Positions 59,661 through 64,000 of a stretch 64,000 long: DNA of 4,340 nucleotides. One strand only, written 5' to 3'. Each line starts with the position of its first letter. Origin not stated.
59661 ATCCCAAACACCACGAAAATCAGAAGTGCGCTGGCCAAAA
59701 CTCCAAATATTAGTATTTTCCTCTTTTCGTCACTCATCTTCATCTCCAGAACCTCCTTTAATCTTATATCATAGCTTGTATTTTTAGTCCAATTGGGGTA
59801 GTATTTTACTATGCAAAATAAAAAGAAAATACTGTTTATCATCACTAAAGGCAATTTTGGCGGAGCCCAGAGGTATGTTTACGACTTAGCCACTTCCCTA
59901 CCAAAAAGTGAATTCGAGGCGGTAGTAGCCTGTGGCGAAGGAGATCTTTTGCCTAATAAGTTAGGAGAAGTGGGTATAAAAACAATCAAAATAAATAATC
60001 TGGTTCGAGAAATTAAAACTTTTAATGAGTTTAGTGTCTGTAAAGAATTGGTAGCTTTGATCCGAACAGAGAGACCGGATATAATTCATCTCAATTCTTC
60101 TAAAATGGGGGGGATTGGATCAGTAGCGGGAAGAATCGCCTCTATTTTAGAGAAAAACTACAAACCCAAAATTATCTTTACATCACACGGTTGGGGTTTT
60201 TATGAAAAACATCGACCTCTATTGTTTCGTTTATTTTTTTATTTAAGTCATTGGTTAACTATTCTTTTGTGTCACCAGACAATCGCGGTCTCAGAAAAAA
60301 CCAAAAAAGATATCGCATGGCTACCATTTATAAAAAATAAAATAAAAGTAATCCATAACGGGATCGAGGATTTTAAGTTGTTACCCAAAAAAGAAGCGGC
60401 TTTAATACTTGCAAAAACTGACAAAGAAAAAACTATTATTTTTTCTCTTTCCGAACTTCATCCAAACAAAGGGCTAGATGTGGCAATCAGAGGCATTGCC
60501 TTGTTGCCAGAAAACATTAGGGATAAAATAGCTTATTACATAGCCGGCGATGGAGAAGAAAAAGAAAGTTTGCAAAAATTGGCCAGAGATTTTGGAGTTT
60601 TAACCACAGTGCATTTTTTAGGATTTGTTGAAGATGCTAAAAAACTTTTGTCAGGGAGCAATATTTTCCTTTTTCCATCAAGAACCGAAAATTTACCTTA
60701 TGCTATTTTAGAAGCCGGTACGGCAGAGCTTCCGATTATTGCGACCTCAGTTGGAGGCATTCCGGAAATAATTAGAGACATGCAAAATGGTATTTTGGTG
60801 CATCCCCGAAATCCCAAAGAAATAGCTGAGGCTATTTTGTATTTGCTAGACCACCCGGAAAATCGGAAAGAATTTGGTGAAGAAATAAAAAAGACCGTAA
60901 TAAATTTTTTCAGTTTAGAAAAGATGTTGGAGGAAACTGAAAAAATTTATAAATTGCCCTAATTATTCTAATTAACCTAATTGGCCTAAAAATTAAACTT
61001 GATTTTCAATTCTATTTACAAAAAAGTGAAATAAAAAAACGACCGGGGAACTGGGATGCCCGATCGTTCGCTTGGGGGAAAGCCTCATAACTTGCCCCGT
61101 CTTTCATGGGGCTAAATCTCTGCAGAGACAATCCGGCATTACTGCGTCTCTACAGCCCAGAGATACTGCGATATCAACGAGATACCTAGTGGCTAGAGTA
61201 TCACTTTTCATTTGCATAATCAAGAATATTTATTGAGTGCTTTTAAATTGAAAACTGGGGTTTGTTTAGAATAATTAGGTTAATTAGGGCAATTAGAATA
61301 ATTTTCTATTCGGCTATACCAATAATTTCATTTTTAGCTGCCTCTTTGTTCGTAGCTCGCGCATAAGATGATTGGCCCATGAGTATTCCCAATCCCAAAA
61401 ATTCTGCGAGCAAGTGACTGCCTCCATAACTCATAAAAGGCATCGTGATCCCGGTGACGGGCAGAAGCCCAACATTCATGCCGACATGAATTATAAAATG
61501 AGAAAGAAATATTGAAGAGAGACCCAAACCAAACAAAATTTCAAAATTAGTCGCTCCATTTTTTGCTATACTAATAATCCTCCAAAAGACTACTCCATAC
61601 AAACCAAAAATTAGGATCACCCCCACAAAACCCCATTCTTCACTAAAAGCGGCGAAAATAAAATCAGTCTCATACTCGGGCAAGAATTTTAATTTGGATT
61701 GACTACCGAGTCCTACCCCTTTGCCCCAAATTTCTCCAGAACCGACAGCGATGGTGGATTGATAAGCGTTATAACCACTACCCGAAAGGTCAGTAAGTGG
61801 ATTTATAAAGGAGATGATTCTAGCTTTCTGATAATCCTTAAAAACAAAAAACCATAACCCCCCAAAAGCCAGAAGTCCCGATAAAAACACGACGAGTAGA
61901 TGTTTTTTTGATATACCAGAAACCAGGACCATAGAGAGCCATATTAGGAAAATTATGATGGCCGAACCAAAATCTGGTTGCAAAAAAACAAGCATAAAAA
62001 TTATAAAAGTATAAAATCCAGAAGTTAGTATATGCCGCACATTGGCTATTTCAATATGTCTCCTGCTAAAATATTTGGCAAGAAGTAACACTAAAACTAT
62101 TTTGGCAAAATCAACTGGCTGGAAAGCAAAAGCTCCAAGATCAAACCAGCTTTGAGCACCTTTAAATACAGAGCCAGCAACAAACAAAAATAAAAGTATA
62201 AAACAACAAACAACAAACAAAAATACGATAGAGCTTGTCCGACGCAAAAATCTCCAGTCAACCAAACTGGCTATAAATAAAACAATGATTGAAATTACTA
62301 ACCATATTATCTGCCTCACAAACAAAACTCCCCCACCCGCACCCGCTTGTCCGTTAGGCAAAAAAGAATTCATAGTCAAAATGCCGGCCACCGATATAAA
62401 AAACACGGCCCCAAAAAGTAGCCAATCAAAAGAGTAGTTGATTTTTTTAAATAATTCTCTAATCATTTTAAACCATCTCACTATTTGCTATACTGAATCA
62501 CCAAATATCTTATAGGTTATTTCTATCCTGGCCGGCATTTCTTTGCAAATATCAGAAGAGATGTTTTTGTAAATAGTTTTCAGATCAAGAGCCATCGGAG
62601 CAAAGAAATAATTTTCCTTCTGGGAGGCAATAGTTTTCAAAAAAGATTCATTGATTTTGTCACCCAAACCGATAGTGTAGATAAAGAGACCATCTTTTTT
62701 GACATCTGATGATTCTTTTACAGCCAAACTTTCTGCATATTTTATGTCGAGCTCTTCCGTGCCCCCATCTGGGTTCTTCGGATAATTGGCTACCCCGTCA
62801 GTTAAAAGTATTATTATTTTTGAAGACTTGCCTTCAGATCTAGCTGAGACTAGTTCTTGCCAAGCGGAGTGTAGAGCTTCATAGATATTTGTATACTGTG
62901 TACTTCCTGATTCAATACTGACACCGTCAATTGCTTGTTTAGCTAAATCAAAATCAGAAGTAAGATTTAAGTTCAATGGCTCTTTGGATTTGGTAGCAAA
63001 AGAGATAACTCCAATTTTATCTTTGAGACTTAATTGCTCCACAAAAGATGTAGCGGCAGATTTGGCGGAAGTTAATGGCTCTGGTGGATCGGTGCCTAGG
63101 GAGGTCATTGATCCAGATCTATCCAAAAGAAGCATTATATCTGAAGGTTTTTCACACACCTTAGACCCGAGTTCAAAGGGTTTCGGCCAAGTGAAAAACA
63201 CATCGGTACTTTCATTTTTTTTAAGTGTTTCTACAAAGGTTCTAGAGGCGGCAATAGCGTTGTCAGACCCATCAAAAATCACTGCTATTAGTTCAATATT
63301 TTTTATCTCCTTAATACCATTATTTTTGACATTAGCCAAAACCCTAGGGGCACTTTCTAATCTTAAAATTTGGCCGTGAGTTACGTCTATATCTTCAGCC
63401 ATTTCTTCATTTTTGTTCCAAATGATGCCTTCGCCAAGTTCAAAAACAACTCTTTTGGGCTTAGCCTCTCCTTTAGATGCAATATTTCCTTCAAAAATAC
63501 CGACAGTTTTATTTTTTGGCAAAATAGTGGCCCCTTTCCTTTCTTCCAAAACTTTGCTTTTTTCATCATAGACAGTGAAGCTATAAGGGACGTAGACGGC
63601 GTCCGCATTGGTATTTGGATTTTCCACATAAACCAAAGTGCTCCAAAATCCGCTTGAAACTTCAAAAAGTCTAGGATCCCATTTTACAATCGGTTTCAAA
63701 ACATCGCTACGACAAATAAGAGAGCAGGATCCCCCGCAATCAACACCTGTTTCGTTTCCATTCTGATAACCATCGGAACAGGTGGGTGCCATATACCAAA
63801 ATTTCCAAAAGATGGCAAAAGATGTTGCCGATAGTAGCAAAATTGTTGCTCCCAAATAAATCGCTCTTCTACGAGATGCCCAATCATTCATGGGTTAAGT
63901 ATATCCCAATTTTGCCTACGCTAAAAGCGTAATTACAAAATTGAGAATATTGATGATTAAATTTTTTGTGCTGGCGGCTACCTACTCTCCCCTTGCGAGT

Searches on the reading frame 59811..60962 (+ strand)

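Call 53: search_protein_families(library=pfam, proteins=[window:59811-60962:+], max_evalue=0.001)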
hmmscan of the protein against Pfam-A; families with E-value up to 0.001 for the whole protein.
window:59811-60962:+ (383 aa): 7 families
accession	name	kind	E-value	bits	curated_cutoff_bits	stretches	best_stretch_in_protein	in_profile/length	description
PF00534.26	Glycos_transf_1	-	1.9e-40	138.7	26.4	1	203-361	11-171/172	Glycosyl transferases group 1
PF13692.12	Glyco_trans_1_4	-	9e-34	117.2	27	1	209-347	3-141/142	Glycosyl transferases group 1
PF13439.12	Glyco_transf_4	-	6.9e-24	85.2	28.5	1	16-186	1-167/170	Glycosyltransferase Family 4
PF13579.12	Glyco_trans_4_4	-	9e-13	49.3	29.7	1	17-184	1-158/158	Glycosyl transferase 4-like domain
PF13477.12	Glyco_trans_4_2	-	1.9e-08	35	23.4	1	7-137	2-118/139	Glycosyl transferase 4-like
PF20706.3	GT4-conflict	-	1.1e-06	28.4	26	1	205-360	197-369/385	Family 4 Glycosyltransferase in conflict systems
PF13524.12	Glyco_trans_1_2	-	3e-05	24.4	25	1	252-375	27-141/144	Glycosyl transferase-like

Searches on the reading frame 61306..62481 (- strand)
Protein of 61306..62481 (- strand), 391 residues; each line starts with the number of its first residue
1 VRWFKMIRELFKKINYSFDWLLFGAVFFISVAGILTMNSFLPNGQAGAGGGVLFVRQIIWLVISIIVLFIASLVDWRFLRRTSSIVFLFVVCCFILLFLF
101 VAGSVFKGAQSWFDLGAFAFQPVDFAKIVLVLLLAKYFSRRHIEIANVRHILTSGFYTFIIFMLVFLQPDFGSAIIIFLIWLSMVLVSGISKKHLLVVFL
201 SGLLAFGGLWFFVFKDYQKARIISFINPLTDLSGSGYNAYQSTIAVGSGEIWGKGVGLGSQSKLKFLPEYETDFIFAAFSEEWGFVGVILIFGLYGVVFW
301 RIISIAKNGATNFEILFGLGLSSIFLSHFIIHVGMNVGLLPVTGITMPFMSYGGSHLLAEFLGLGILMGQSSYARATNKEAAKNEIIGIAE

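Call 86: search_protein_families(library=pfam, proteins=[window:61306-62481:-], max_evalue=0.001)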
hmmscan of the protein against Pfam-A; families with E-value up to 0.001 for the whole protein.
window:61306-62481:- (391 aa): 1 family
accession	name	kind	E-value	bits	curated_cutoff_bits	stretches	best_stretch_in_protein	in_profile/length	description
PF01098.24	FTSW_RODA_SPOVE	-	5e-89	299.2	26.4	1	21-372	6-352/356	Cell cycle protein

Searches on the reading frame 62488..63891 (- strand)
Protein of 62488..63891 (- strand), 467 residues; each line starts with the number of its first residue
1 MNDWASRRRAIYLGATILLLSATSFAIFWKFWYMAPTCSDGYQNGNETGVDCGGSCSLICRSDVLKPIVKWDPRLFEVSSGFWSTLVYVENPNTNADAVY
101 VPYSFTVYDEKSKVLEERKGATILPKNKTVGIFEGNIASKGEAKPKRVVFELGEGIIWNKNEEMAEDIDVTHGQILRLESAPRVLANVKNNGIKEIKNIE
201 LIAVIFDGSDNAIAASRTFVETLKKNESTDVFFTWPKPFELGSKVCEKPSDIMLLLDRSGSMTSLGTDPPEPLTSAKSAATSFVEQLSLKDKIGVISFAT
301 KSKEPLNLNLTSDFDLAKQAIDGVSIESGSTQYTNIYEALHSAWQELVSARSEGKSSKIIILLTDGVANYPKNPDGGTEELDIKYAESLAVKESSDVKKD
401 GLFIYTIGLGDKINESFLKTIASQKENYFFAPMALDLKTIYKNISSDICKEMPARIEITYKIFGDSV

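Call 11: search_protein_families(library=pfam, proteins=[window:62488-63891:-], max_evalue=0.001)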
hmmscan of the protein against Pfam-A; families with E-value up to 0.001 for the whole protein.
window:62488-63891:- (467 aa): 3 families
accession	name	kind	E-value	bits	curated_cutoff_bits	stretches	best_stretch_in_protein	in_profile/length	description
PF00092.34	VWA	-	2.2e-21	77.3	23.8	1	251-441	1-172/174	von Willebrand factor type A domain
PF13519.12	VWA_2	-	5.1e-15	56.5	27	1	252-366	1-106/107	von Willebrand factor type A domain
PF13768.12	VWA_3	-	8.9e-06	26.3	27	1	251-424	2-148/155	von Willebrand factor type A domain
